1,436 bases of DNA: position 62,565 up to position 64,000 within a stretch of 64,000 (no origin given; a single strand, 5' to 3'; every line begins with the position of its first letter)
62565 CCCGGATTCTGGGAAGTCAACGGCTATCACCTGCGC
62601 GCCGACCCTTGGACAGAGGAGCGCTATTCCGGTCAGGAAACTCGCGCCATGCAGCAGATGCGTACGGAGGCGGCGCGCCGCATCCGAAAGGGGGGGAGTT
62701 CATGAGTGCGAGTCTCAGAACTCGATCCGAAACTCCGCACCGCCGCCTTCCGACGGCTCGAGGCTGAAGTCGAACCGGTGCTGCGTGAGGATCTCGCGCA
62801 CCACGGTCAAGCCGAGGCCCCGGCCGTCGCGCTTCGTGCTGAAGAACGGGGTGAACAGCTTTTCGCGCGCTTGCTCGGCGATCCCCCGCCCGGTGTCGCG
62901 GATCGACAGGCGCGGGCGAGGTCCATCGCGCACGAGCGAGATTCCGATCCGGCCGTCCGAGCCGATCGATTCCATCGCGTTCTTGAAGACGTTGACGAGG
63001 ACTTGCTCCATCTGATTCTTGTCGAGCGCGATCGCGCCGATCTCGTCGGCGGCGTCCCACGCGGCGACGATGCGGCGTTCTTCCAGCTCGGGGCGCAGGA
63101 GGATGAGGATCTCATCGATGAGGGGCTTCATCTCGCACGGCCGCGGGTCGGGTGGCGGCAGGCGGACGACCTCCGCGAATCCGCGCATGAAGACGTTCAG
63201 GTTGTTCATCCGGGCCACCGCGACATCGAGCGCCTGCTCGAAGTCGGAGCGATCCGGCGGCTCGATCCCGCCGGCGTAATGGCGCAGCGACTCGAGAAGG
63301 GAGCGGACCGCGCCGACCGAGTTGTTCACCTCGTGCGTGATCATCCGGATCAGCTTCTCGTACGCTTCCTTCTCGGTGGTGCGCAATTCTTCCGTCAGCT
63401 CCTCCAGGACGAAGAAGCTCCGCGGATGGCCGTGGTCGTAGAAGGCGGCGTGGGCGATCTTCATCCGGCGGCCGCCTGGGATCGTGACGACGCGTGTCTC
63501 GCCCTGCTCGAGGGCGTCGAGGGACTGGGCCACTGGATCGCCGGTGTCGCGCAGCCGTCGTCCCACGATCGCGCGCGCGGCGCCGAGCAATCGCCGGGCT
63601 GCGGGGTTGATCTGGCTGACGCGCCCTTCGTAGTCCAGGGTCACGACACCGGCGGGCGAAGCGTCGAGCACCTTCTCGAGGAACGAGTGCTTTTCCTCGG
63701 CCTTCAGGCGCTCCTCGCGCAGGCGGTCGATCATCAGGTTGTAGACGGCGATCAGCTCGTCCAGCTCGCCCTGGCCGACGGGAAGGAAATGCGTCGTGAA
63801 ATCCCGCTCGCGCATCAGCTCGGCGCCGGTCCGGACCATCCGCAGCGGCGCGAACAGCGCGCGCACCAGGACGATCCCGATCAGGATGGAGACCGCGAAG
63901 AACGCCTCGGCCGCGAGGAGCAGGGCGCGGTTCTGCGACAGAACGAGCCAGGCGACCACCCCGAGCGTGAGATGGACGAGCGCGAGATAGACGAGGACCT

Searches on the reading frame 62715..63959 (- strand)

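Call 23: search_protein_families(library=pfam, proteins=[window:62715-63959:-], max_evalue=0.001)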
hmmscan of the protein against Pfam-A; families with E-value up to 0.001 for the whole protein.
window:62715-63959:- (414 aa): 5 families
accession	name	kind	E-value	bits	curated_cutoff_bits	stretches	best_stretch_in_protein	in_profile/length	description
PF02518.31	HATPase_c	-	7.9e-20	71.8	26.4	1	313-413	2-106/111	Histidine kinase-, DNA gyrase B-, and HSP90-like ATPase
PF13188.13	PAS_8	-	3.7e-08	33.4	21.8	1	93-143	2-54/65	PAS domain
PF00672.30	HAMP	-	1.4e-06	29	25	1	31-82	2-53/53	HAMP domain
PF00989.32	PAS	-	0.00013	22.4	22.6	1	93-129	2-38/113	PAS fold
PF08448.16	PAS_4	-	0.00074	20.2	23.1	0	98-153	1-62/110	PAS fold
